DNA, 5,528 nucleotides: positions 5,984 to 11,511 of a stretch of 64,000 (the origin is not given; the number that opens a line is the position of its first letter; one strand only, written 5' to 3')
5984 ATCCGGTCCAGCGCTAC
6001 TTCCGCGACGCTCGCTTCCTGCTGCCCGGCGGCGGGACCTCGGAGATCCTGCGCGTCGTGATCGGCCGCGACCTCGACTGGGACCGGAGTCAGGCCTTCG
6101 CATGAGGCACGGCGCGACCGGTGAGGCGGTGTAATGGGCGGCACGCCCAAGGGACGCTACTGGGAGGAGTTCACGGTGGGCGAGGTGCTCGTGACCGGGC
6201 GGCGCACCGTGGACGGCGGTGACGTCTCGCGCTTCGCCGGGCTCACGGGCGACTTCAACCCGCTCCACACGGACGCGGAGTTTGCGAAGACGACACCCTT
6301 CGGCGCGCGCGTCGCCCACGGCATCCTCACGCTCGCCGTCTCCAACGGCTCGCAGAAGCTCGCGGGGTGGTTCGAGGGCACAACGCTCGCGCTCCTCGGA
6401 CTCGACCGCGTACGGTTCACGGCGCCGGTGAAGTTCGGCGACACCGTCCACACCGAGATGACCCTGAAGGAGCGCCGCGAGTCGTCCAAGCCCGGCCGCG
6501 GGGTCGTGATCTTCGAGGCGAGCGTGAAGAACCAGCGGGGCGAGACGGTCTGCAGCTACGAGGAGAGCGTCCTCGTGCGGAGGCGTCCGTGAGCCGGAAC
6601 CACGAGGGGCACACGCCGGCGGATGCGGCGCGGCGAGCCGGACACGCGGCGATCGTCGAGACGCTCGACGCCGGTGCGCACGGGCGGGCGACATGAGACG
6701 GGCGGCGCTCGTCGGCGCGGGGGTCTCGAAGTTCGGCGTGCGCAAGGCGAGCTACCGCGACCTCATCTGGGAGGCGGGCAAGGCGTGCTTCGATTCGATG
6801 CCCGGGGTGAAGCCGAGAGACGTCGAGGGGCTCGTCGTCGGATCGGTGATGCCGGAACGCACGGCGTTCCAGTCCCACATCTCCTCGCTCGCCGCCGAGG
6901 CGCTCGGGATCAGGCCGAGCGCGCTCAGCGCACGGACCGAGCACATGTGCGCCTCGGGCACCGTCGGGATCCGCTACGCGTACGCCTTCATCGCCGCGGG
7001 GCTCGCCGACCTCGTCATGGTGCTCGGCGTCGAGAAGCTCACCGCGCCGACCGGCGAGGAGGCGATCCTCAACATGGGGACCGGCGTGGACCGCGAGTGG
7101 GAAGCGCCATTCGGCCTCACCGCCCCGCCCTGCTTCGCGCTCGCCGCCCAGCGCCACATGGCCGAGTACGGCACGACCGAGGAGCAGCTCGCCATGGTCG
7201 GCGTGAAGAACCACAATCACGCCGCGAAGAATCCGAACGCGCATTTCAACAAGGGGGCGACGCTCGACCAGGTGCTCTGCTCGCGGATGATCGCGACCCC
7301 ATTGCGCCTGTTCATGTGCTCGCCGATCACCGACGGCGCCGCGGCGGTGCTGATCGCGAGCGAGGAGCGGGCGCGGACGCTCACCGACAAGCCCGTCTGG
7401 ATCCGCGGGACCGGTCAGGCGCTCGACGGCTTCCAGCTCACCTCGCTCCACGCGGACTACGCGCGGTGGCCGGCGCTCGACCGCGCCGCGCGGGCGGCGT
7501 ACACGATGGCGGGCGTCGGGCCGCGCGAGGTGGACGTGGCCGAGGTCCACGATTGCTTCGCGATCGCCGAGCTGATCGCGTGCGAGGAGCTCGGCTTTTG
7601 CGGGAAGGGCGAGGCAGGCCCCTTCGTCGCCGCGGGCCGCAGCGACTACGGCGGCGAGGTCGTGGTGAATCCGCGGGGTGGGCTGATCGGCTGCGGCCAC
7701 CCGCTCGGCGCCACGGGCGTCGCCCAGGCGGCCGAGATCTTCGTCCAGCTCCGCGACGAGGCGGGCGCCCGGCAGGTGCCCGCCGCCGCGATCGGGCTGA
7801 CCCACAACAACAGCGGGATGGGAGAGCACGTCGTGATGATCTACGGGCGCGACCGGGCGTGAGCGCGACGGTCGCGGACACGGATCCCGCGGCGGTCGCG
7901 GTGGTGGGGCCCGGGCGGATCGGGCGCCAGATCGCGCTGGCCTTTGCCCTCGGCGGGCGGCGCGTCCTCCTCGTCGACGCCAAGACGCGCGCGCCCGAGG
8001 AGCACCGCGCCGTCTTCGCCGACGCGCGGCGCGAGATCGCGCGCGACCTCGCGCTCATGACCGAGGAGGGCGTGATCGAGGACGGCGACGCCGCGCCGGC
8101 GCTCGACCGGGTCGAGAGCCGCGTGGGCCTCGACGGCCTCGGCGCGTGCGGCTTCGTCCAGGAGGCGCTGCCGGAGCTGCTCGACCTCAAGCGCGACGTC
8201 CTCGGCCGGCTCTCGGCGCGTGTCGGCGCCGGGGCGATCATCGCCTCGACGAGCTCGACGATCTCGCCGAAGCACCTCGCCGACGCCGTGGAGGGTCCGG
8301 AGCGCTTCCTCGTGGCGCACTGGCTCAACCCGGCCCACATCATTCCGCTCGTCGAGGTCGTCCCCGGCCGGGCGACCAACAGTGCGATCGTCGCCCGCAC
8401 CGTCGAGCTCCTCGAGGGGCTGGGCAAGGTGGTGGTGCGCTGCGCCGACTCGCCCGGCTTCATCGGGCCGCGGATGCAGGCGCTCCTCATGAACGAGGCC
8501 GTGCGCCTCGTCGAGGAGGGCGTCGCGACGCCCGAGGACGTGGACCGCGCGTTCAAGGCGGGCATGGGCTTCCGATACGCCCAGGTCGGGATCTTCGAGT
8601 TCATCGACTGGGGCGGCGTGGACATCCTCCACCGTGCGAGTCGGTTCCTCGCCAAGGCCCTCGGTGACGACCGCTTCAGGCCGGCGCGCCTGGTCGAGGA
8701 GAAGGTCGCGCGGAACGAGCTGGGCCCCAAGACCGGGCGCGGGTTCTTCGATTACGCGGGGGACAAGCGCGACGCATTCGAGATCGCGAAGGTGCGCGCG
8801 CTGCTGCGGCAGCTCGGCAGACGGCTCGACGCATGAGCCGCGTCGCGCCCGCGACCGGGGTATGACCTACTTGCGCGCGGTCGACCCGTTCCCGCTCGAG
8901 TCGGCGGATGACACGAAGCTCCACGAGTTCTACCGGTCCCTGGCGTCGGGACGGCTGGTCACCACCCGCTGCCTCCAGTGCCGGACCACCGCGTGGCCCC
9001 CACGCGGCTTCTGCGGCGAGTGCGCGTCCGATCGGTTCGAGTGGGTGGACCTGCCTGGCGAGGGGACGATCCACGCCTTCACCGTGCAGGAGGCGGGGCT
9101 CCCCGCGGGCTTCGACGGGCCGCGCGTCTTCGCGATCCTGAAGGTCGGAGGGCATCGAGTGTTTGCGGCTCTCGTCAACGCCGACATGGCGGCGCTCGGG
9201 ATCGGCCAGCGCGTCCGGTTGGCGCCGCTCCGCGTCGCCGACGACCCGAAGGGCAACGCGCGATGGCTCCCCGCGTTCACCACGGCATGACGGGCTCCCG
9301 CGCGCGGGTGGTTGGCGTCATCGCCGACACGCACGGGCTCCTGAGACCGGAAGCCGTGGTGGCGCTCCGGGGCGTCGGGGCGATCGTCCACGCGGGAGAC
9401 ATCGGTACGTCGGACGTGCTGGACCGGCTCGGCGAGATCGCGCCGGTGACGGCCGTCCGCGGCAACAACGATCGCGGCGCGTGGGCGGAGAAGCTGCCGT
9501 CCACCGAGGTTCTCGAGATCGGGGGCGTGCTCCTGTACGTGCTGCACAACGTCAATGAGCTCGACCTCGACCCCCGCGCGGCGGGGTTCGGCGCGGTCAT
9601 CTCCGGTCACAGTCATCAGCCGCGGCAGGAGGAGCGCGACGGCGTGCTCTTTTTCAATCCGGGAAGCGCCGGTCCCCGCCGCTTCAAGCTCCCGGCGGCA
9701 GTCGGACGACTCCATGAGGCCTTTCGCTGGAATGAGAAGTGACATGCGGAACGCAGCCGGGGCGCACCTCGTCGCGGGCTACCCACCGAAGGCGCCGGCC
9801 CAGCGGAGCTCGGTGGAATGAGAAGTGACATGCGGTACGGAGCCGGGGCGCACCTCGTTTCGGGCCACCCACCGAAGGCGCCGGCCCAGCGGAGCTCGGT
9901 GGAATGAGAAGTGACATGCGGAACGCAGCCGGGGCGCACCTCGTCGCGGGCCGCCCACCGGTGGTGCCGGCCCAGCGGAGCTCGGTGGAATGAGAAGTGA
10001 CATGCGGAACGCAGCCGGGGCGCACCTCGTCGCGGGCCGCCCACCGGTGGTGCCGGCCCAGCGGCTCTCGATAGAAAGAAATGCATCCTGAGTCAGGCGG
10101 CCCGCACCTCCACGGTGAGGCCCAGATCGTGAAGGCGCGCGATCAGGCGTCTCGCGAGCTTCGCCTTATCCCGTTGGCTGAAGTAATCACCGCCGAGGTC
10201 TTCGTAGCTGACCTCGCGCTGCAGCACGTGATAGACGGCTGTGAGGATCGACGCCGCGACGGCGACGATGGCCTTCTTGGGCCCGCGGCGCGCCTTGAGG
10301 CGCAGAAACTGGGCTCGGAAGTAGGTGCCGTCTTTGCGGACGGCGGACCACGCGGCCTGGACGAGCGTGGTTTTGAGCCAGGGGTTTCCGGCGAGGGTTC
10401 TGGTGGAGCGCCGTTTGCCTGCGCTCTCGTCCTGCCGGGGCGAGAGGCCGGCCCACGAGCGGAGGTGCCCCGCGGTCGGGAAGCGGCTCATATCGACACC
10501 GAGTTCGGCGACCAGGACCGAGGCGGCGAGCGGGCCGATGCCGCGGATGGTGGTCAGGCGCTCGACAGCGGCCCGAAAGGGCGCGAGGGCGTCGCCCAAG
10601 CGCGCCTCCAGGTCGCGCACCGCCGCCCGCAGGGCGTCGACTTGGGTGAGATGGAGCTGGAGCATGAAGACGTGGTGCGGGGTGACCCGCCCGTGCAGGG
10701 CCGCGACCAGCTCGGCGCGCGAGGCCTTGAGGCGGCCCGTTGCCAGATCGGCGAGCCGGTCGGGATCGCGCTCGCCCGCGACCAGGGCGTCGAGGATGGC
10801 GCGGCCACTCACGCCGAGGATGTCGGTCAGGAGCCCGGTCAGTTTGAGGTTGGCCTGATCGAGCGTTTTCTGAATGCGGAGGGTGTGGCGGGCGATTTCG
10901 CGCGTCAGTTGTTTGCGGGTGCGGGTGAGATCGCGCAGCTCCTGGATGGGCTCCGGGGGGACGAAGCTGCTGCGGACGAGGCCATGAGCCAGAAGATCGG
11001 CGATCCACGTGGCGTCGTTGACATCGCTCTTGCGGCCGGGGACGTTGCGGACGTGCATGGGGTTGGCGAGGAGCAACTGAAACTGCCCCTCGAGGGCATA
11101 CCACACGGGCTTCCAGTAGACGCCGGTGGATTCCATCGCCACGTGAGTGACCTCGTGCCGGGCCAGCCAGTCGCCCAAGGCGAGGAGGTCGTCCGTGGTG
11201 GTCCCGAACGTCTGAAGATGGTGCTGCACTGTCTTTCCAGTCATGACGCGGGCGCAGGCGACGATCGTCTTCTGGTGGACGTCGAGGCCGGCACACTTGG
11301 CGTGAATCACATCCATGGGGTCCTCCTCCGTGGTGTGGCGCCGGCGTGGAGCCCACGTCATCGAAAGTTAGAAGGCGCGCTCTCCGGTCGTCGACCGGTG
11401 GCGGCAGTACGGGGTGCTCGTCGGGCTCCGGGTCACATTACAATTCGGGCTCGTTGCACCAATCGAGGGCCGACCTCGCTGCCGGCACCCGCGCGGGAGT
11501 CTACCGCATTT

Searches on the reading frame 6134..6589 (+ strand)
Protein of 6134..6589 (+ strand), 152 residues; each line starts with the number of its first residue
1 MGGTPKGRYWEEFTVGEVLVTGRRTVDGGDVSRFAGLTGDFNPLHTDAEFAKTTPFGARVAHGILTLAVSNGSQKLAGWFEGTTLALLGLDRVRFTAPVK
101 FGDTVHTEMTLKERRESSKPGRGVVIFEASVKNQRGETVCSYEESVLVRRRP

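Call 41: search_protein_families(library=pfam, proteins=[window:6134-6589:+], max_evalue=0.00001)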
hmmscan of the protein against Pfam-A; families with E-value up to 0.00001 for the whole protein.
window:6134-6589:+ (152 aa): 3 families
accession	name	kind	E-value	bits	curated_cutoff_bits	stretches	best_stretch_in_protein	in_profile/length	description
PF01575.25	MaoC_dehydratas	-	6.5e-26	90.8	27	1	17-121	8-111/123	MaoC like domain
PF13452.11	FAS1_DH_region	-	3.7e-09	37.3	22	1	15-140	3-130/132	FAS1-like, dehydratase domain region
PF19315.5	MC_hydratase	-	1.2e-07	31.6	26.5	1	6-151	20-167/353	Mesaconyl-CoA hydratase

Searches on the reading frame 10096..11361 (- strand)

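Call 41: search_protein_families(library=pfam, proteins=[window:10096-11361:-], max_evalue=0.00001)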
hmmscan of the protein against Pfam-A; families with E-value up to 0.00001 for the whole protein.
window:10096-11361:- (422 aa): 2 families
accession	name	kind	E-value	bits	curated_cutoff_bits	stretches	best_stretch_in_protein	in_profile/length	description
PF01548.23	DEDD_Tnp_IS110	-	4e-31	108.3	29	1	24-170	1-153/155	Transposase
PF02371.22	Transposase_20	-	7.3e-24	84.4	21.3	1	267-351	2-85/87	Transposase IS116/IS110/IS902 family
